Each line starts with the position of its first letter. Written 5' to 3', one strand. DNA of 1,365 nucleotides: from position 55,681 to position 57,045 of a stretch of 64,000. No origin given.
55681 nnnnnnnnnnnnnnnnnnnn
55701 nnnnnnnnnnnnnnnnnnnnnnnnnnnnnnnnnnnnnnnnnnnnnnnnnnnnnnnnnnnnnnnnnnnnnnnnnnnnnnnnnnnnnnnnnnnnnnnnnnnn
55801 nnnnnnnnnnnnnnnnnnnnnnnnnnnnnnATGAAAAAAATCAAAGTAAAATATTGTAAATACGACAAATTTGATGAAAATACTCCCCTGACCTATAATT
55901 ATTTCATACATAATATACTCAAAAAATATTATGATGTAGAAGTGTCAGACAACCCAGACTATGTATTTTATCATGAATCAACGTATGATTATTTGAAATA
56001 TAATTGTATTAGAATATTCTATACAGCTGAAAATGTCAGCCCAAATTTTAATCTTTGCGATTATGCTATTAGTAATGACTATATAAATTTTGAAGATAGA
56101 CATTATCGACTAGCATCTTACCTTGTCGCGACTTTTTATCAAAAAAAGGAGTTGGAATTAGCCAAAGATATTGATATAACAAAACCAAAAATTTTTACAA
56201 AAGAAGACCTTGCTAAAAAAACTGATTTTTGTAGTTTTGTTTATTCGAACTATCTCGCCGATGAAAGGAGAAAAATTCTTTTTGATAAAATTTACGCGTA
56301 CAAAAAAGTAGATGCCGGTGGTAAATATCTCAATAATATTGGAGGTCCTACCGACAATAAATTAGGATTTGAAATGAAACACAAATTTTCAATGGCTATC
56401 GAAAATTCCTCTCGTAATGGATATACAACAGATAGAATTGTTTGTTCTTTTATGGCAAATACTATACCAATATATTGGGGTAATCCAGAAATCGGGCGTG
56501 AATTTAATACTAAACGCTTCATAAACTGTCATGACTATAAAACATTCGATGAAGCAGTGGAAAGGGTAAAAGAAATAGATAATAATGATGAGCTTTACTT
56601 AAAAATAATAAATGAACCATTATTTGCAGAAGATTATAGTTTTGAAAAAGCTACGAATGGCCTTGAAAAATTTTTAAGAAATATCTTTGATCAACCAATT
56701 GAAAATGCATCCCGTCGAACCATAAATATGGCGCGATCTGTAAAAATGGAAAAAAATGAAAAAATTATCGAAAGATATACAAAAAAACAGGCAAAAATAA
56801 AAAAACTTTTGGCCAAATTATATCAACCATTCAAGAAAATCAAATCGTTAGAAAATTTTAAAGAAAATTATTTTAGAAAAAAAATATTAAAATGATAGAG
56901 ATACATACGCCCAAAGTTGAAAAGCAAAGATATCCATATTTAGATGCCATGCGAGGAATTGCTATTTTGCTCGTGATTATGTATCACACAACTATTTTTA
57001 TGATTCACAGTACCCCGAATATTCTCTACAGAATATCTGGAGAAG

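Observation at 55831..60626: Helicobacter-like FutA (GT10) and FutC (GT11) homologues in one operon, possibly horizontally acquired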

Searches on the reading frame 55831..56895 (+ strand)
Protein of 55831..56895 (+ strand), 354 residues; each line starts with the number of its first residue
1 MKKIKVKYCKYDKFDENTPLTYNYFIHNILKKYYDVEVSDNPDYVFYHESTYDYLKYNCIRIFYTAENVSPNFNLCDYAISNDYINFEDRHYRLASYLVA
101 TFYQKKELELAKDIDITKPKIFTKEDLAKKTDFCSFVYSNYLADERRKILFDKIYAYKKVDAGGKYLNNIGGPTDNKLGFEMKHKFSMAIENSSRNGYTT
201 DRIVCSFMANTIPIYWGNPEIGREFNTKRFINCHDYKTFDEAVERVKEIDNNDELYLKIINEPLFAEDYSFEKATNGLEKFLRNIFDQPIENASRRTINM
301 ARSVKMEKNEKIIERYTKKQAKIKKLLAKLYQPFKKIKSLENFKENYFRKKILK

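Call 3: search_protein_families(library=pfam, proteins=[window:55831-56895:+], max_evalue=0.01)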
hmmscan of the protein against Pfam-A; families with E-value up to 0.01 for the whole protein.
window:55831-56895:+ (354 aa): 2 families
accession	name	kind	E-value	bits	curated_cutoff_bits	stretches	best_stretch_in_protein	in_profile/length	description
PF18025.7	FucT_N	-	4.1e-23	82.1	27.2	1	23-99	14-90/91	Alpha-(1,3)-fucosyltransferase FucT N-terminal domain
PF00852.26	Glyco_transf_10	-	6.9e-16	58.9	23.9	1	128-258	2-134/182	Glycosyltransferase family 10 (fucosyltransferase) C-term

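Call 4: search_protein_families(library=ncbifam, proteins=[window:55831-56895:+], max_evalue=0.01)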
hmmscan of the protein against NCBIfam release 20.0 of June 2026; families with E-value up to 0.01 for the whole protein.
window:55831-56895:+ (354 aa): 0 families

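Call 5: search_solved_structures(query=window:55831-56895:+, max_evalue=0.01, show_alignments=2)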
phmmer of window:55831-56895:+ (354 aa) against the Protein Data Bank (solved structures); distinct sequences matched with E-value up to 0.01: 5.
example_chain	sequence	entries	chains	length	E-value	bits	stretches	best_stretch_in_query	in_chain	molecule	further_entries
2nzw_A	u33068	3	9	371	1.5e-36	129.7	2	128-265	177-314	Alpha1,3-fucosyltransferase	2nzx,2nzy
5zoi_A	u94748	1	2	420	6.7e-36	127.6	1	18-265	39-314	Alpha-(1,3)-fucosyltransferase FucT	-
8d0o_A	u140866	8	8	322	4.3e-07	32.9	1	133-261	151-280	4-galactosyl-N-acetylglucosaminide 3-alpha-L-fucosyltransferase 9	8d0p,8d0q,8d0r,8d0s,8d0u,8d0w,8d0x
9s6a_A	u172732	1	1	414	0.00032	23.4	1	155-257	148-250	Glycoprotein 3-alpha-L-fucosyltransferase A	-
7yro_A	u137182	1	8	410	0.00064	22.4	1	183-256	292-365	Fucosyltransferase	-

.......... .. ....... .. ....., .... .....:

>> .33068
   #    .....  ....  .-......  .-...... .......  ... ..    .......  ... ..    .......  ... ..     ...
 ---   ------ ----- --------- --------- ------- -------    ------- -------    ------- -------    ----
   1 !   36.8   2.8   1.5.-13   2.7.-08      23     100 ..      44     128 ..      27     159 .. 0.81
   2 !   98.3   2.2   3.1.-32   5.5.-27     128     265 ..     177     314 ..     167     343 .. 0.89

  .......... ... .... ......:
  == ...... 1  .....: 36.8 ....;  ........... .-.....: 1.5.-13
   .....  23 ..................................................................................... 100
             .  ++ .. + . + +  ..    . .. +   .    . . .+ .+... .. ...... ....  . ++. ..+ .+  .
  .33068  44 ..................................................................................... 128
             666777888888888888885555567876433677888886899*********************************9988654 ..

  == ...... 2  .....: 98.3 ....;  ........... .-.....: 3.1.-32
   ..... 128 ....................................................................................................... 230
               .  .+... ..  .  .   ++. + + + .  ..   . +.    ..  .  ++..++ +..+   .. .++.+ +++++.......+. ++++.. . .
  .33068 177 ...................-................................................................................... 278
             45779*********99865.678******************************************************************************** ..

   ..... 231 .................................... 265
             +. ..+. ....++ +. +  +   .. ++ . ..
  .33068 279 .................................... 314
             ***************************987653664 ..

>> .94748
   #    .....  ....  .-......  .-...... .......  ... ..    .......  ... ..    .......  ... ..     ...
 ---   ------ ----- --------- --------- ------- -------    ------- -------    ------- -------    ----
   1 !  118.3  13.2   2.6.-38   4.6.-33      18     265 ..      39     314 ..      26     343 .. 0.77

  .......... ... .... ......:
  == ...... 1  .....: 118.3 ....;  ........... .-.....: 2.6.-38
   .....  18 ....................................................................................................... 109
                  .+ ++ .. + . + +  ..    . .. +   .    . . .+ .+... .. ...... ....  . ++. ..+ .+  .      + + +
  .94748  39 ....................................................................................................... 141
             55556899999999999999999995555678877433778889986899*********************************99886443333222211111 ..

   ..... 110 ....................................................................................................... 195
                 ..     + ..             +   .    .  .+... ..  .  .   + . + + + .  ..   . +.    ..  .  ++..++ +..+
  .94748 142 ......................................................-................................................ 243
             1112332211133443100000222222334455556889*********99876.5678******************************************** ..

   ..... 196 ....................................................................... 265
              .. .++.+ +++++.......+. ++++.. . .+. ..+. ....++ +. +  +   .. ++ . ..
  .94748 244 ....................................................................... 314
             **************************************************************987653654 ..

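Call 8: find_homologous_proteins(query=window:55831-56895:+, max_evalue=0.00001)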
Query window:55831-56895:+ (354 aa): 1982 proteins with E <= 0.00001 among 3910 candidates; the best 120 are listed.
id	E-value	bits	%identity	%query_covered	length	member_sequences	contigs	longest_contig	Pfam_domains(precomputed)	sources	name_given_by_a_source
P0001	1.3e-233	793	100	100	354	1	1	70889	PF00852.27,PF18025.8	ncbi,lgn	ncbi:MAG: glycosyltransferase family 10 [Minisyncoccia bacterium]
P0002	3.2e-186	637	78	100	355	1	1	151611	PF00852.27,PF18025.8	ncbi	-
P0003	7.0e-181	619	78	96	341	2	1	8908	PF00852.27,PF18025.8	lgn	-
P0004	1.6e-177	608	75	99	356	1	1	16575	PF00852.27,PF18025.8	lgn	-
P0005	4.7e-176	603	73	99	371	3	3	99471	PF00852.27,PF18025.8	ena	-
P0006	1.3e-174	599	73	100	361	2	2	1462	PF00852.27,PF18025.8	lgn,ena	-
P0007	1.7e-172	592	72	100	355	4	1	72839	PF00852.27,PF18025.8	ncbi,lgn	-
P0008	1.9e-171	588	72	100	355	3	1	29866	PF00852.27,PF18025.8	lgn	-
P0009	4.6e-171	587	74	99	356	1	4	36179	PF00852.27,PF18025.8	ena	-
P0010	1.6e-170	585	72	95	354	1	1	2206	PF00852.27,PF18025.8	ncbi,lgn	-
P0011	7.2e-170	583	72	97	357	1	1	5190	PF00852.27,PF18025.8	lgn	-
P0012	2.4e-168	578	71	100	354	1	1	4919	PF00852.27,PF18025.8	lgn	-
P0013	1.8e-167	575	70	100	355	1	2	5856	PF00852.27,PF18025.8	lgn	-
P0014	2.7e-167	575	71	99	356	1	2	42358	PF00852.27,PF18025.8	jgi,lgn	jgi:hypothetical protein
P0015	6.3e-165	567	70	99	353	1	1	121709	PF00852.27,PF18025.8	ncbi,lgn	-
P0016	1.0e-161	556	69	99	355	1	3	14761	PF00852.27,PF18025.8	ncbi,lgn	-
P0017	2.6e-161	555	69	99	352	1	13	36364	PF00852.27,PF18025.8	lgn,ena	-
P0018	2.9e-160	551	68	96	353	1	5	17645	PF00852.27,PF18025.8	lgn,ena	-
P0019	1.0e-159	550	67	100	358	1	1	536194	PF00852.27,PF18025.8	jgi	jgi:hypothetical protein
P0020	2.1e-159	549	67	99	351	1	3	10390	PF00852.27,PF18025.8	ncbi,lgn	-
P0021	5.8e-158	544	67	99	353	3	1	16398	PF00852.27,PF18025.8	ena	-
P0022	5.3e-157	541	66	100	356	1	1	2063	PF00852.27,PF18025.8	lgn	-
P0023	8.8e-156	537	67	99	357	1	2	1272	PF00852.27,PF18025.8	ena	-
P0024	5.7e-154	531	65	100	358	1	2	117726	PF00852.27,PF18025.8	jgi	jgi:hypothetical protein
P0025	4.8e-147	508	65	97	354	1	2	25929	PF00852.27,PF18025.8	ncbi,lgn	-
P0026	6.7e-146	504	65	99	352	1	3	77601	PF00852.27,PF18025.8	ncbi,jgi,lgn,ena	ncbi:MAG: glycosyltransferase family 10 [bacterium]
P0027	2.9e-145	502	63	100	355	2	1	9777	PF00852.27,PF18025.8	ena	-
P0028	9.8e-145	500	63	99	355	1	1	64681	PF00852.27,PF18025.8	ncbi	-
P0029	2.7e-144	499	64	99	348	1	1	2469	PF00852.27,PF18025.8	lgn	-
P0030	7.8e-144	497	64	100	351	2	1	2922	PF00852.27,PF18025.8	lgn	-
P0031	1.3e-141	490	62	99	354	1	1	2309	PF00852.27,PF18025.8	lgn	-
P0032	2.4e-141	489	61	99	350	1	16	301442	PF00852.27,PF18025.8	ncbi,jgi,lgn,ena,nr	ncbi:MAG: glycosyltransferase [Candidatus Magasanikbacteria bacterium]|jgi:alpha(1,3/1,4) fucosyltra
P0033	5.3e-141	488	62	100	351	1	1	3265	PF00852.27,PF18025.8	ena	-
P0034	2.6e-140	486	62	100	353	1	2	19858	PF00852.27,PF18025.8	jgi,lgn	jgi:hypothetical protein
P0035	6.3e-140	485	61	100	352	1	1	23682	PF00852.27,PF18025.8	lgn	-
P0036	7.1e-140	484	63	100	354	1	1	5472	PF00852.27,PF18025.8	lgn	-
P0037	1.0e-139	484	62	99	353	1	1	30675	PF00852.27,PF18025.8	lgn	-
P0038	1.3e-139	483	62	99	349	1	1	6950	PF00852.27,PF18025.8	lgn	-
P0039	3.7e-139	482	64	99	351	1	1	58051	PF00852.27,PF18025.8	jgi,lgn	jgi:hypothetical protein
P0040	9.4e-139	481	60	100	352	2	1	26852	PF00852.27,PF18025.8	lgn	-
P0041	9.2e-138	477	60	100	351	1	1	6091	PF00852.27,PF18025.8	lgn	-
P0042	1.8e-137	476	62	98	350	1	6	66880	PF00852.27,PF18025.8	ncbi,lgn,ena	ncbi:MAG: glycosyltransferase family 10 [Patescibacteria group bacterium]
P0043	7.5e-137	474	59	99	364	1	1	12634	PF00852.27,PF18025.8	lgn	-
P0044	1.4e-136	473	60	99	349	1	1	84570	PF00852.27,PF18025.8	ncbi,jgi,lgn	ncbi:MAG: glycosyltransferase family 10 [Candidatus Paceibacterota bacterium]|jgi:hypothetical prote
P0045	1.8e-136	473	59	99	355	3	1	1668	PF00852.27,PF18025.8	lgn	-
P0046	2.0e-136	473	62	96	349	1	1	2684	PF00852.27,PF18025.8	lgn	-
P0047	2.5e-136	473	62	100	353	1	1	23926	PF00852.27,PF18025.8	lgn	-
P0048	2.5e-136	473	59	99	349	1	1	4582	PF00852.27,PF18025.8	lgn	-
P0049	1.1e-135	471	61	100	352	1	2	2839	PF00852.27,PF18025.8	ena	-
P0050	1.2e-135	470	58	99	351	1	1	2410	PF00852.27,PF18025.8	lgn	-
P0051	1.6e-135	470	60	100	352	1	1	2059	PF00852.27,PF18025.8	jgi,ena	-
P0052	1.6e-135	470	61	98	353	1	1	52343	PF00852.27,PF18025.8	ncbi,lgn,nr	ncbi:hypothetical protein EPN28_00380 [Patescibacteria group bacterium]|nr:MAG: hypothetical protein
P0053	2.0e-135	470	62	99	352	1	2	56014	PF00852.27,PF18025.8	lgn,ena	-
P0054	2.6e-135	469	60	99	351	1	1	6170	PF00852.27,PF18025.8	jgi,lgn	jgi:hypothetical protein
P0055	4.3e-135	469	61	99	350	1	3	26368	PF00852.27,PF18025.8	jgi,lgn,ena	-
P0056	4.6e-135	469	59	99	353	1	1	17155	PF00852.27,PF18025.8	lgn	-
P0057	4.7e-135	468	58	99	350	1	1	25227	PF00852.27,PF18025.8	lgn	-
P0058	4.9e-135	468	59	100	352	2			PF00852.27,PF18025.8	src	-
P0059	5.6e-135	468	60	99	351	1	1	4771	PF00852.27,PF18025.8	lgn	-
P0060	5.6e-135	468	59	100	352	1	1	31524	PF00852.27,PF18025.8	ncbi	-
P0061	1.0e-134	467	60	99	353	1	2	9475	PF00852.27,PF18025.8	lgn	-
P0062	2.1e-134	466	60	99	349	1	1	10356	PF00852.27,PF18025.8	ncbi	-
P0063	2.9e-134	466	60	99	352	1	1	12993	PF00852.27,PF18025.8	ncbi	-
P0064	2.9e-134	466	61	99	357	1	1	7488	PF00852.27,PF18025.8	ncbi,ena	-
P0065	5.8e-134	465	59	100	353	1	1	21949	PF00852.27,PF18025.8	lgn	-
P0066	6.4e-134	465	57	99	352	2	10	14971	PF00852.27,PF18025.8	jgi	jgi:hypothetical protein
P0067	8.7e-134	464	57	99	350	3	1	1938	PF00852.27,PF18025.8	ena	-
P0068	1.4e-133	464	59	100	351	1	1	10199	PF00852.27,PF18025.8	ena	-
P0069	2.6e-133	463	58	99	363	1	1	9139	PF00852.27,PF18025.8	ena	-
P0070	2.9e-133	463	59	99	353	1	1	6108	PF00852.27,PF18025.8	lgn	-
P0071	4.1e-133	462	59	98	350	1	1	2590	PF00852.27,PF18025.8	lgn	-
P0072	4.6e-133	462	60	99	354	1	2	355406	PF00852.27,PF18025.8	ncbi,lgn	-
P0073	5.3e-133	462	59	99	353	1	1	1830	PF00852.27,PF18025.8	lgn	-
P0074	6.9e-133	461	58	99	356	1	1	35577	PF00852.27,PF18025.8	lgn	-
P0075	9.8e-133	461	56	100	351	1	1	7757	PF00852.27,PF18025.8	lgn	-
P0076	1.1e-132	461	60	99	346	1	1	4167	PF00852.27,PF18025.8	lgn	-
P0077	1.3e-132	460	59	100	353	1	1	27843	PF00852.27,PF18025.8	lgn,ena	-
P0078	2.4e-132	460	60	99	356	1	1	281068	PF00852.27,PF18025.8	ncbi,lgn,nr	ncbi:MAG: glycosyltransferase family 10 [Patescibacteria group bacterium]|nr:glycosyltransferase fam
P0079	2.8e-132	459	59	99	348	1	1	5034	PF00852.27,PF18025.8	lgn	-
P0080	7.5e-132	458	59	99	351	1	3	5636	PF00852.27,PF18025.8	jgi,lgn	jgi:hypothetical protein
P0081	9.3e-132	458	59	100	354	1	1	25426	PF00852.27,PF18025.8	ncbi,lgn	-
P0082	1.3e-131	457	57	99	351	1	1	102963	PF00852.27,PF18025.8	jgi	jgi:hypothetical protein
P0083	4.7e-131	455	59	99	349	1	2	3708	PF00852.27,PF18025.8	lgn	-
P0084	8.3e-131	455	58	99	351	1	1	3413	PF00852.27,PF18025.8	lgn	-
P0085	1.1e-130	454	59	100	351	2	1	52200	PF00852.27,PF18025.8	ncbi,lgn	ncbi:MAG: glycosyltransferase family 10 [Patescibacteria group bacterium]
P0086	1.4e-130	454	63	89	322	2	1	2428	PF00852.27,PF18025.8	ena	-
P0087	1.5e-130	454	59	100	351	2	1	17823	PF00852.27,PF18025.8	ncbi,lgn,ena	ncbi:MAG: glycosyltransferase family 10 [bacterium]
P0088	2.6e-130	453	58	100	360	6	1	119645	PF00852.27,PF18025.8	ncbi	-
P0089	3.9e-130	452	59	100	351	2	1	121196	PF00852.27,PF18025.8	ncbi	-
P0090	5.3e-130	452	60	99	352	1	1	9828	PF00852.27,PF18025.8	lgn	-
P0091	5.9e-130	452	59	99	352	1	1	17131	PF00852.27,PF18025.8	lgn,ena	-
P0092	6.6e-130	452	60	99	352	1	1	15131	PF00852.27,PF18025.8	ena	-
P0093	7.5e-130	451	59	100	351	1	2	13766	PF00852.27,PF18025.8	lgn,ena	-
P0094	9.3e-130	451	60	100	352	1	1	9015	PF00852.27,PF18025.8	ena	-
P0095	1.4e-129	451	59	99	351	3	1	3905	PF00852.27,PF18025.8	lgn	-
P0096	2.1e-129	450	58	99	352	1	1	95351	PF00852.27,PF18025.8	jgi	jgi:hypothetical protein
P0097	2.5e-129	450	56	99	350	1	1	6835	PF00852.27,PF18025.8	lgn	-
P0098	4.1e-129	449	57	99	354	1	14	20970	PF00852.27,PF18025.8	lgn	-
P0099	4.6e-129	449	58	99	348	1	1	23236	PF00852.27,PF18025.8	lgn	-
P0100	6.8e-129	448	58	94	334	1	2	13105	PF00852.27,PF18025.8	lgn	-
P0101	1.4e-128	447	57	97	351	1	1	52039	PF00852.27,PF18025.8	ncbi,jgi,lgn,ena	ncbi:MAG: glycosyltransferase family 10 [bacterium]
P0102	9.5e-128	444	58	99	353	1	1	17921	PF00852.27,PF18025.8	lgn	-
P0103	1.3e-127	444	58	99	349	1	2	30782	PF00852.27,PF18025.8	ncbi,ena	-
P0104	1.4e-127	444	56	99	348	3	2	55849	PF00852.27,PF18025.8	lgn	-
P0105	4.3e-127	442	58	100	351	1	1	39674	PF00852.27,PF18025.8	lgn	-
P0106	4.7e-127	442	57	99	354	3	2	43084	PF00852.27,PF18025.8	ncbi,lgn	-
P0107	5.5e-127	442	55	99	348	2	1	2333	PF00852.27,PF18025.8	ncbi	-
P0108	5.9e-127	442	55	99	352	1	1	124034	PF00852.27,PF18025.8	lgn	-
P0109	7.9e-127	441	57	99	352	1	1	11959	PF00852.27,PF18025.8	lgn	-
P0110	1.3e-126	441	58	99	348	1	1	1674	PF00852.27,PF18025.8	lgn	-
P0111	2.2e-126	440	55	99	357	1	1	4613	PF00852.27,PF18025.8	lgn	-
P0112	2.8e-126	440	55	99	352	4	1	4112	PF00852.27,PF18025.8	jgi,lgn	jgi:hypothetical protein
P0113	4.2e-126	439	56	100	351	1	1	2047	PF00852.27,PF18025.8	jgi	jgi:hypothetical protein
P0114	7.0e-126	438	55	99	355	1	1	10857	PF00852.27,PF18025.8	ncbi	-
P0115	8.4e-126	438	55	99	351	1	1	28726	PF00852.27,PF18025.8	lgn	-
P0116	1.5e-125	437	58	99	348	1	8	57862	PF00852.27,PF18025.8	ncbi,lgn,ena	-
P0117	1.8e-125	437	55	99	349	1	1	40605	PF00852.27,PF18025.8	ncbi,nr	ncbi:MAG: glycosyl transferase [Candidatus Taylorbacteria bacterium]|nr:glycosyl transferase [Candid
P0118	2.3e-125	437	56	100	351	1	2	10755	PF00852.27,PF18025.8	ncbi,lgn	-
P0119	2.5e-125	437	56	100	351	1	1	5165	PF00852.27,PF18025.8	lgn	-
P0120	4.0e-125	436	54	99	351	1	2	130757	PF00852.27,PF18025.8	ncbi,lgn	-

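Call 11: find_encoding_contigs(protein=P0001, flank=10000, max_places=3)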
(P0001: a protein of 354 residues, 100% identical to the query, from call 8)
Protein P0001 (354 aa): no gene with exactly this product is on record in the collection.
